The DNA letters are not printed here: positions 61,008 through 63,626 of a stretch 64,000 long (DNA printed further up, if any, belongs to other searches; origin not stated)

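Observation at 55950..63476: Candidate new catabolic module: GRE + activase, altered Fe-S hydro-lyase, NRAMP-like permease, beta-hydroxyacid dehydrogenase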

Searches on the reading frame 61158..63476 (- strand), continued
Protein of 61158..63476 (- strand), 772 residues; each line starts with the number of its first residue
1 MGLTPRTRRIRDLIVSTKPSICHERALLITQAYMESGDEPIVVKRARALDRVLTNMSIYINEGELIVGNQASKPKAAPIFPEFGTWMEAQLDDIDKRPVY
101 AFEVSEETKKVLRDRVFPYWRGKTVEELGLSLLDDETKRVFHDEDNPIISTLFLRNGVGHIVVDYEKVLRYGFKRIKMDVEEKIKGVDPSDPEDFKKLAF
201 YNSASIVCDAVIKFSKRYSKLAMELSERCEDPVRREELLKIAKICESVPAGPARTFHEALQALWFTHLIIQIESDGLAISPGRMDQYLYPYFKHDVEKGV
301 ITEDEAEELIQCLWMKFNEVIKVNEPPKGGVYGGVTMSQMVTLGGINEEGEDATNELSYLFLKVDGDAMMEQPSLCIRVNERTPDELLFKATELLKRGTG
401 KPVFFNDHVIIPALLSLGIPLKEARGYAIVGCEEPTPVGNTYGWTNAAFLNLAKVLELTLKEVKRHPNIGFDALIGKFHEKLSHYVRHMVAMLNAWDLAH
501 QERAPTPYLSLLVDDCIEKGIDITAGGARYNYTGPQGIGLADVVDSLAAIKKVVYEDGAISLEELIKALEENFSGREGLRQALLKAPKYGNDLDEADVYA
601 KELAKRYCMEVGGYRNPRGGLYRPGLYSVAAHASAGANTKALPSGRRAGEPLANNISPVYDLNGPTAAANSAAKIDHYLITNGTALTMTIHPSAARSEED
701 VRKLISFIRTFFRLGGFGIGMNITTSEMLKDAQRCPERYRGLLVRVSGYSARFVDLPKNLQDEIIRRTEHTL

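Call 9: find_encoding_contigs(protein=P0005, flank=10000, max_places=3)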
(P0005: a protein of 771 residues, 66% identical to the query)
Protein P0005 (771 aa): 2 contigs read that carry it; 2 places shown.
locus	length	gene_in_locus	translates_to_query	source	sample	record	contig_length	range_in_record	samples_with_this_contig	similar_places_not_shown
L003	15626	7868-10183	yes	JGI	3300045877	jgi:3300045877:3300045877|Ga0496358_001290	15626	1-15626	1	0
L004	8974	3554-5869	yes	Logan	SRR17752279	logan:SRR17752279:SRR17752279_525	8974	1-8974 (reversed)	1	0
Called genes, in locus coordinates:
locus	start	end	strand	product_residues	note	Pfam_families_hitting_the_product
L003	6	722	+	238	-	PF07690:MFS_1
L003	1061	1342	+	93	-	-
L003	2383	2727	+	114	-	PF01243:PNPOx_N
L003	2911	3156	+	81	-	-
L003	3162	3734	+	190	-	-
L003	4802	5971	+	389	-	PF03480:DctP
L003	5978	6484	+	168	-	PF04290:DctQ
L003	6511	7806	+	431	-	PF06808:DctM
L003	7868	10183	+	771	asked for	PF02901:PFL-like, PF11230:YjjI-like (faint), PF01228:Gly_radical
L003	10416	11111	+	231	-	PF00037:Fer4 (weak), PF13353:Fer4_12 (weak), PF04055:Radical_SAM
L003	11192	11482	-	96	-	PF02597:ThiS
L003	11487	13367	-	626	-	PF02730:AFOR_N, PF01314:AFOR_C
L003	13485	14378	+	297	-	PF02826:2-Hacid_dh_C, PF03446:NAD_binding_2, PF03807:F420_oxidored, PF14833:NAD_binding_11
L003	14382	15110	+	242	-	PF00037:Fer4, PF12797:Fer4_2 (weak), PF12837:Fer4_6 (weak), PF13237:Fer4_10, PF14697:Fer4_21, PF12838:Fer4_7, PF13187:Fer4_9, PF00037:Fer4 (weak), +6 more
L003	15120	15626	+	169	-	?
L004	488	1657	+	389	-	PF03480:DctP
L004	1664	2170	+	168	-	PF04290:DctQ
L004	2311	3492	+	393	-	PF06808:DctM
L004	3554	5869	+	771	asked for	PF02901:PFL-like, PF11230:YjjI-like (faint), PF01228:Gly_radical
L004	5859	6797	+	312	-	PF13353:Fer4_12 (weak), PF12797:Fer4_2 (faint), PF13237:Fer4_10, PF12838:Fer4_7 (weak), PF13187:Fer4_9, PF00037:Fer4 (weak), PF04055:Radical_SAM, PF13353:Fer4_12 (weak), +2 more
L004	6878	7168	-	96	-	PF02597:ThiS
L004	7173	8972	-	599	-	?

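Call 11: find_related_loci(query=A1, collection=genome_contigs, flank=10000)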
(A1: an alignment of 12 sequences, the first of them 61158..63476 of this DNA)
Query A1 (772 aa) in genome_contigs; peptide patterns used: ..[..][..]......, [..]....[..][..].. (x = any residue, [..] = any of these).
600 stretches matched a pattern (row limit reached: there are more); 590 encode a relative of the query (tblastn E <= 1e-3); the best 80 are kept; 80 distinct loci.
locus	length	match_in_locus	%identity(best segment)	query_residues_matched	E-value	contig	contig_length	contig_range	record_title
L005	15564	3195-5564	51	1-772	0e+0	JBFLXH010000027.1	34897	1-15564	MAG: Bacillota bacterium isolate MAG053 MAG053_27, whole genome shotgun sequence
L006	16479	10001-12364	50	4-772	0e+0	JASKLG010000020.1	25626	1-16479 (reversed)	MAG: Bacillota bacterium isolate DJKA70_ANT-KO_bin.42 scaffold_241, whole genome shotgun sequence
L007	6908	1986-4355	49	1-772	0e+0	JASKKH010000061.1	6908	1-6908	MAG: Clostridia bacterium isolate DJKA51_ANT-F21_bin.18 scaffold_2225, whole genome shotgun sequence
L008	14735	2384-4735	47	6-772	0e+0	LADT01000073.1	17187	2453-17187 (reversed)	MAG: Clostridiaceae bacterium BRH_c20a BRHa_1005754, whole genome shotgun sequence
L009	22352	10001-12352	46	2-772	0e+0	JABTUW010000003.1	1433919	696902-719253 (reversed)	MAG: Anaerolineales bacterium isolate H5_CFX7 seq003, whole genome shotgun sequence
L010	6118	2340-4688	46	2-772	0e+0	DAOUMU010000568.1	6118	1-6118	MAG TPA_asm: Anaerolineae bacterium isolate W92_265 k127_537995, whole genome shotgun sequence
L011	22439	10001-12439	44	3-772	0e+0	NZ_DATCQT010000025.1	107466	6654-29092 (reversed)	MAG: Clostridium sp. isolate SMAG_U7260 k141_14710, whole genome shotgun sequence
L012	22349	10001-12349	45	1-772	0e+0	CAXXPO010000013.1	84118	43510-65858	MAG: Desulfovibrionaceae bacterium isolate 0f95970e-ae80-4c12-b720-55e6c3ff73ee genome assembly, contig: contig_13, whol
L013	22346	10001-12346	42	6-770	0e+0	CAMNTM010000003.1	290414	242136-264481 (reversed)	MAG: uncultured Lachnospiraceae bacterium isolate SRR19792994_bin.13_metawrap_v1.3_MAG genome assembly, contig: ERZ12290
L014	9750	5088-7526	44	3-772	0e+0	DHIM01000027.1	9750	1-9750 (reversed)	MAG TPA_asm: Clostridium sp. UBA4746 UBA4746_contig_28, whole genome shotgun sequence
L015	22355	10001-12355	45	2-772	0e+0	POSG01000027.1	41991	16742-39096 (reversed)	MAG: Geobacter sp. isolate GAC1 CM3_1001054, whole genome shotgun sequence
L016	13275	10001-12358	44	1-772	0e+0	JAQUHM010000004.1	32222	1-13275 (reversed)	MAG: Geobacteraceae bacterium isolate STCSWMC_37 NODE_2971_length_32222_cov_3.389593_ST_CSWMC, whole genome shotgun sequ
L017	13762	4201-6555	44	2-772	0e+0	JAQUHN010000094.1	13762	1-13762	MAG: Geobacteraceae bacterium isolate STCSWMC_38 NODE_12369_length_13762_cov_3.702897_ST_CSWMC, whole genome shotgun seq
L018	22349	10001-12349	44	2-771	0e+0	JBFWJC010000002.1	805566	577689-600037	MAG: Pedobacter sp. isolate CA_2019_NHSR_12 NODE_6_length_805566_cov_29.496511_NHSR, whole genome shotgun sequence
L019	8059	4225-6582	44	1-772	0e+0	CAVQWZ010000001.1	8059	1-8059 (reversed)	MAG: uncultured delta proteobacterium isolate MFD05684.bin.1.120 genome assembly, contig: contig_101799, whole genome sh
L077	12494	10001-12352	40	6-770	3e-173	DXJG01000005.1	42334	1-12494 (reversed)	MAG TPA_asm: Candidatus Baldrarchaeota archaeon isolate MAG_95 contig_6066, whole genome shotgun sequence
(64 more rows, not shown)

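Call 14: find_encoding_contigs(protein=P0006, flank=10000, max_places=2)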
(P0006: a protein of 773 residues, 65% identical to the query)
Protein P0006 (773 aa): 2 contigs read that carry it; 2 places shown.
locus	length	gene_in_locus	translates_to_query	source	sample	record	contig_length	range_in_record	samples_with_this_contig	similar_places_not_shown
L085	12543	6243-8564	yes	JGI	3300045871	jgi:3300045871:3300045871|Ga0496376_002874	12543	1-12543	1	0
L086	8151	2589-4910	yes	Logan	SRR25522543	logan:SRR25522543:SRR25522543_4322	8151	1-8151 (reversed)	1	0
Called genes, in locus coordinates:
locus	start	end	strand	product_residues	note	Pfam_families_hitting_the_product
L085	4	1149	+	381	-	PF03480:DctP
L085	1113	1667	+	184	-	PF04290:DctQ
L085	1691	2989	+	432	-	PF06808:DctM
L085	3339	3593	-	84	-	-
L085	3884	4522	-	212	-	-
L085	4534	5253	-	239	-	PF00037:Fer4 (weak), PF12797:Fer4_2 (faint), PF12800:Fer4_4 (faint), PF12838:Fer4_7, PF13187:Fer4_9, PF13237:Fer4_10, PF14697:Fer4_21, PF00037:Fer4 (weak), +2 more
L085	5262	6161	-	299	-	PF02826:2-Hacid_dh_C (weak), PF03446:NAD_binding_2, PF03807:F420_oxidored, PF14833:NAD_binding_11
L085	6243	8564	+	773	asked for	PF02901:PFL-like, PF11230:YjjI-like (weak), PF01228:Gly_radical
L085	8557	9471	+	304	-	PF13353:Fer4_12, PF12837:Fer4_6 (faint), PF13237:Fer4_10, PF14697:Fer4_21 (weak), PF12838:Fer4_7 (weak), PF13187:Fer4_9 (weak), PF00037:Fer4, PF04055:Radical_SAM, +1 more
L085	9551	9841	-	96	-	PF02597:ThiS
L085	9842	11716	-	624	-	PF02730:AFOR_N, PF01314:AFOR_C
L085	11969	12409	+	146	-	-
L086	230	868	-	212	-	-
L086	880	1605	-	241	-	PF00037:Fer4 (weak), PF12797:Fer4_2 (faint), PF12800:Fer4_4 (faint), PF12838:Fer4_7, PF13187:Fer4_9, PF13237:Fer4_10, PF14697:Fer4_21, PF00037:Fer4 (weak), +2 more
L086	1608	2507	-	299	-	PF02826:2-Hacid_dh_C (weak), PF03446:NAD_binding_2, PF03807:F420_oxidored, PF14833:NAD_binding_11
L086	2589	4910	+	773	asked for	PF02901:PFL-like, PF11230:YjjI-like (weak), PF01228:Gly_radical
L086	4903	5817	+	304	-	PF13353:Fer4_12, PF12837:Fer4_6 (faint), PF13237:Fer4_10, PF14697:Fer4_21 (weak), PF12838:Fer4_7 (weak), PF13187:Fer4_9 (weak), PF00037:Fer4, PF04055:Radical_SAM, +1 more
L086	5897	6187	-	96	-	PF02597:ThiS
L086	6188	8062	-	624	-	PF02730:AFOR_N, PF01314:AFOR_C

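Call 15: find_encoding_contigs(protein=P0007, flank=10000, max_places=2)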
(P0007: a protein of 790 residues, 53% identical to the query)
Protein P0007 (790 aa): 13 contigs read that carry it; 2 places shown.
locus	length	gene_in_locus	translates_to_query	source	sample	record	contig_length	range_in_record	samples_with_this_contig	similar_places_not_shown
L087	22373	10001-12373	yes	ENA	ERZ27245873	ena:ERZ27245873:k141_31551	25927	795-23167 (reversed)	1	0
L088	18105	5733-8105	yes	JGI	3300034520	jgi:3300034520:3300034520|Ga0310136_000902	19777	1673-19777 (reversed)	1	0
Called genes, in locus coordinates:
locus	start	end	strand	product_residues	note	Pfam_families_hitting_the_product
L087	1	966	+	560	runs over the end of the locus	PF00485:PRK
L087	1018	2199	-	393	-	PF00083:Sugar_tr (faint), PF07690:MFS_1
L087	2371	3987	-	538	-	PF02554:CstA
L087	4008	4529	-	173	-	PF26226:DUF8052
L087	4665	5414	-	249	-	PF00072:Response_reg, PF04397:LytTR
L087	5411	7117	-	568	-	PF07694:5TM-5TMR_LYT, PF01590:GAF (weak), PF13185:GAF_2 (weak), PF13492:GAF_3, PF06580:His_kinase, PF02518:HATPase_c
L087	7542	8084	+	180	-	PF12844:HTH_19, PF13560:HTH_31 (weak), PF01381:HTH_3, PF13443:HTH_26 (weak), PF07883:Cupin_2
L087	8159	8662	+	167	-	PF04290:DctQ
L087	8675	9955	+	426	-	PF06808:DctM, PF03606:DcuC (weak)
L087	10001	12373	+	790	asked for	PF02901:PFL-like, PF01228:Gly_radical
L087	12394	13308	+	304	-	PF00037:Fer4 (weak), PF12797:Fer4_2 (faint), PF12837:Fer4_6 (weak), PF13237:Fer4_10, PF12838:Fer4_7 (weak), PF13187:Fer4_9 (weak), PF13353:Fer4_12 (weak), PF04055:Radical_SAM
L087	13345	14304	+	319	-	PF08240:ADH_N, PF00107:ADH_zinc_N, PF13602:ADH_zinc_N_2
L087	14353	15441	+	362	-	PF03480:DctP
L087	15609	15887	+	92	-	PF02597:ThiS (weak)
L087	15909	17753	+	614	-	PF02730:AFOR_N, PF01314:AFOR_C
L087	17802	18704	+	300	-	PF02826:2-Hacid_dh_C (weak), PF03446:NAD_binding_2, PF03721:UDPG_MGDP_dh_N (faint), PF03807:F420_oxidored, PF14833:NAD_binding_11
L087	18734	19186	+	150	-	PF12797:Fer4_2 (faint), PF12837:Fer4_6 (faint), PF13237:Fer4_10 (faint), PF14697:Fer4_21 (faint), PF13247:Fer4_11, PF12838:Fer4_7 (weak), PF13187:Fer4_9 (weak), PF00037:Fer4 (weak)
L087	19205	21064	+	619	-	PF02730:AFOR_N, PF01314:AFOR_C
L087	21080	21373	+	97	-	PF02597:ThiS (weak)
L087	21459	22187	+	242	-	PF00037:Fer4, PF12797:Fer4_2 (faint), PF12837:Fer4_6 (faint), PF12838:Fer4_7 (weak), PF13187:Fer4_9 (faint), PF13237:Fer4_10 (faint), PF14697:Fer4_21 (faint)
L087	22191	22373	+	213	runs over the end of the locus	-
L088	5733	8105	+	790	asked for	PF02901:PFL-like, PF01228:Gly_radical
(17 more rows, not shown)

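Call 16: find_encoding_contigs(protein=P0009, flank=10000, max_places=2)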
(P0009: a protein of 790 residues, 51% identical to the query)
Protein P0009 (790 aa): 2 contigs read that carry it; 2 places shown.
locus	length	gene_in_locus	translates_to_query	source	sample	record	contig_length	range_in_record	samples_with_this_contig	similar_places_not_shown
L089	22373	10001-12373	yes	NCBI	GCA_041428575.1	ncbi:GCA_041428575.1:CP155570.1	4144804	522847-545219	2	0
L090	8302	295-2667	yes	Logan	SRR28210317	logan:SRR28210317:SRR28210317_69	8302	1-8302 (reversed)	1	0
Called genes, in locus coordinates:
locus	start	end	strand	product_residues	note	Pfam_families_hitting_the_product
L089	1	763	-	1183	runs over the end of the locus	PF01855:POR_N, PF17147:PFOR_II, PF01558:POR, PF10371:EKR, PF12838:Fer4_7, PF13183:Fer4_8, PF13187:Fer4_9 (weak), PF02775:TPP_enzyme_C, +6 more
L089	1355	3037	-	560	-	PF00920:ILVD_EDD_N, PF24877:ILV_EDD_C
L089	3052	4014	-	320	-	PF02737:3HCDH_N, PF00725:3HCDH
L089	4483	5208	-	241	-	PF00392:GntR, PF07729:FCD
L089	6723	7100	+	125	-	PF00903:Glyoxalase, PF13669:Glyoxalase_4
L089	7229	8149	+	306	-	PF05853:BKACE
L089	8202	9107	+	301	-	PF02826:2-Hacid_dh_C (weak), PF03446:NAD_binding_2, PF03807:F420_oxidored (faint), PF14833:NAD_binding_11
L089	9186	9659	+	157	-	PF03479:PCC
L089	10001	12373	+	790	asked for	PF02901:PFL-like, PF01228:Gly_radical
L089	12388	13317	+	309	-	PF13353:Fer4_12, PF04055:Radical_SAM, PF14697:Fer4_21 (faint), PF00037:Fer4 (weak), PF12837:Fer4_6 (faint), PF13237:Fer4_10 (weak), PF12838:Fer4_7 (weak)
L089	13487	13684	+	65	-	PF01361:Tautomerase, PF14552:Tautomerase_2 (weak)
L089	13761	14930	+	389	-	PF00465:Fe-ADH, PF13685:Fe-ADH_2, PF25137:ADH_Fe_C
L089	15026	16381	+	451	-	PF07690:MFS_1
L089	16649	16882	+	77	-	PF07690:MFS_1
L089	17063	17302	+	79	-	PF07690:MFS_1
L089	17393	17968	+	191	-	PF07690:MFS_1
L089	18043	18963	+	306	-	PF05853:BKACE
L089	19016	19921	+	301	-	PF02826:2-Hacid_dh_C (weak), PF03446:NAD_binding_2, PF03807:F420_oxidored (faint), PF14833:NAD_binding_11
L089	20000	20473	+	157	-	PF03479:PCC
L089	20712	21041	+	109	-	PF03479:PCC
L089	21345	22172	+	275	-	PF01261:AP_endonuc_2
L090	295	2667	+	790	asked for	PF02901:PFL-like, PF01228:Gly_radical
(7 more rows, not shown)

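Call 38: find_related_loci(query=A2, collection=metagenome_contigs, flank=10000)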
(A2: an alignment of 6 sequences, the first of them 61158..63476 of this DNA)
Query A2 (772 aa) in metagenome_contigs; peptide patterns used: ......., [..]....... (x = any residue, [..] = any of these).
600 stretches matched a pattern (row limit reached: there are more); 521 encode a relative of the query (tblastn E <= 1e-3); the best 80 are kept; 80 distinct loci.
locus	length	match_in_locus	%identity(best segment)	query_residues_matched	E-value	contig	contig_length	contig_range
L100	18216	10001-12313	66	1-772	0e+0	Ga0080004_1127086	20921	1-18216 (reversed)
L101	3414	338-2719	48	3-772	0e+0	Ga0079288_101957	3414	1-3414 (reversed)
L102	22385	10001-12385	48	2-772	0e+0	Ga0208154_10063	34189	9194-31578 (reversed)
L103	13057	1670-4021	47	6-771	0e+0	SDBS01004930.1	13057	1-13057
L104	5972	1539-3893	44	4-771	0e+0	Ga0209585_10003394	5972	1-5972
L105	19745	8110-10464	46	4-772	0e+0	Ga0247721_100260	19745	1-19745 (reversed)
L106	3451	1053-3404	47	2-772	0e+0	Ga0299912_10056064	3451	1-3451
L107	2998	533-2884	45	6-771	0e+0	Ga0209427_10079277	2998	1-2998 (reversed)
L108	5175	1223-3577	46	2-772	0e+0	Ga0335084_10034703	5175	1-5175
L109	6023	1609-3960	46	2-772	0e+0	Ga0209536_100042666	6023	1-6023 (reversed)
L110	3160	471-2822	46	2-772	0e+0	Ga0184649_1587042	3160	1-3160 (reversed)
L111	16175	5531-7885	45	2-772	0e+0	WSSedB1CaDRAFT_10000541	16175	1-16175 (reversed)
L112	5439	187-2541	44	2-772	0e+0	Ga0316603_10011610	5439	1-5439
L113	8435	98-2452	44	2-772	0e+0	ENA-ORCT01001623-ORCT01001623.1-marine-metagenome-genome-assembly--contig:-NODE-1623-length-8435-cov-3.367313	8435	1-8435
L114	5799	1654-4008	44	2-772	0e+0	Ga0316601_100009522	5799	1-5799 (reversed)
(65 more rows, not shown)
